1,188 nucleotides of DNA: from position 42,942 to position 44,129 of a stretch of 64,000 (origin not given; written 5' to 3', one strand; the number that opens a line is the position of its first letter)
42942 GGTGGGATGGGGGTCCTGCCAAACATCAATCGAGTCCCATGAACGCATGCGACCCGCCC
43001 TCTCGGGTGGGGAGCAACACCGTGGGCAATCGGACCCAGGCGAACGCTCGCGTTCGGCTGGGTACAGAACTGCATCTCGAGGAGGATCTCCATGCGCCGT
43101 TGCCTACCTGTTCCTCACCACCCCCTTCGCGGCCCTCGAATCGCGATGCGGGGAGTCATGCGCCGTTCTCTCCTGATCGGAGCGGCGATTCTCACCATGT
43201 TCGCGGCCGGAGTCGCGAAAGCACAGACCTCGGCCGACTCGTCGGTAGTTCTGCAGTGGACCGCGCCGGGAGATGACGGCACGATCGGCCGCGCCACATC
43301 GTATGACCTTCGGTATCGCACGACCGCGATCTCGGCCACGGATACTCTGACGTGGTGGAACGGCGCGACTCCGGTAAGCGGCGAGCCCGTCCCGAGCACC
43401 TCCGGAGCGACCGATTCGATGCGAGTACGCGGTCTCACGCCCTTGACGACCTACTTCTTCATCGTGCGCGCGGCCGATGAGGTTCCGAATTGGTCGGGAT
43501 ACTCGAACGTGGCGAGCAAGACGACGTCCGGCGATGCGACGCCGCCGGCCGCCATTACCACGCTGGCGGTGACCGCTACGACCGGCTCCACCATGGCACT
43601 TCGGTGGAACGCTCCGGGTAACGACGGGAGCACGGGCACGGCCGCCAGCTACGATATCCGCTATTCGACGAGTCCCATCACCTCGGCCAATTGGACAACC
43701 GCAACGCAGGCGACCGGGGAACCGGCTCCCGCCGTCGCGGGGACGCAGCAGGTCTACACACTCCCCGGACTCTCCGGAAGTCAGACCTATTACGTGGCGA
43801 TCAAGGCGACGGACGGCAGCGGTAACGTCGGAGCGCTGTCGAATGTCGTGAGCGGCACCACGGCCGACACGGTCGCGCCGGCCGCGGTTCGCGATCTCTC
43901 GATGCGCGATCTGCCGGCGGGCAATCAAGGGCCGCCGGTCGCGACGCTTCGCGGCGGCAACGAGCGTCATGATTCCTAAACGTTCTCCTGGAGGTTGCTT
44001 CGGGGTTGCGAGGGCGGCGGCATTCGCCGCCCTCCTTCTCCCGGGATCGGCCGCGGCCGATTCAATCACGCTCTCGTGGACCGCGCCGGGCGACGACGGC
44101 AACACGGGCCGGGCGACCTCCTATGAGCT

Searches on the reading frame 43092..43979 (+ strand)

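Call 12: search_protein_families(library=ncbifam, proteins=[window:43092-43979:+], max_evalue=1e-8)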
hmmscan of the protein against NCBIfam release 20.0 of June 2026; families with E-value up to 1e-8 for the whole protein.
window:43092-43979:+ (295 aa): 1 family
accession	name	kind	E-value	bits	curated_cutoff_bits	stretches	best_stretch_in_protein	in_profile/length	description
TIGR00868.1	hCaCC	subfamily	6.2e-09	34.2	900.85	0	138-252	739-861/863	calcium-activated chloride channel protein 1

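Call 52: search_protein_families(library=pfam, proteins=[window:43092-43979:+], max_evalue=0.0001)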
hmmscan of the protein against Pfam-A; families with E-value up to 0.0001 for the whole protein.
window:43092-43979:+ (295 aa): 3 families
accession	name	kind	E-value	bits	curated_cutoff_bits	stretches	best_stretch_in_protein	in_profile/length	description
PF00041.27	fn3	-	3.8e-15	56.3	25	2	46-130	10-71/84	Fibronectin type III domain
PF16656.11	Pur_ac_phosph_N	-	4.7e-11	43.5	30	2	46-135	9-86/93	Purple acid Phosphatase, N-terminal domain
PF16794.11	fn3_4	-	2.9e-07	30.8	27.1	0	158-254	8-103/103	Fibronectin-III type domain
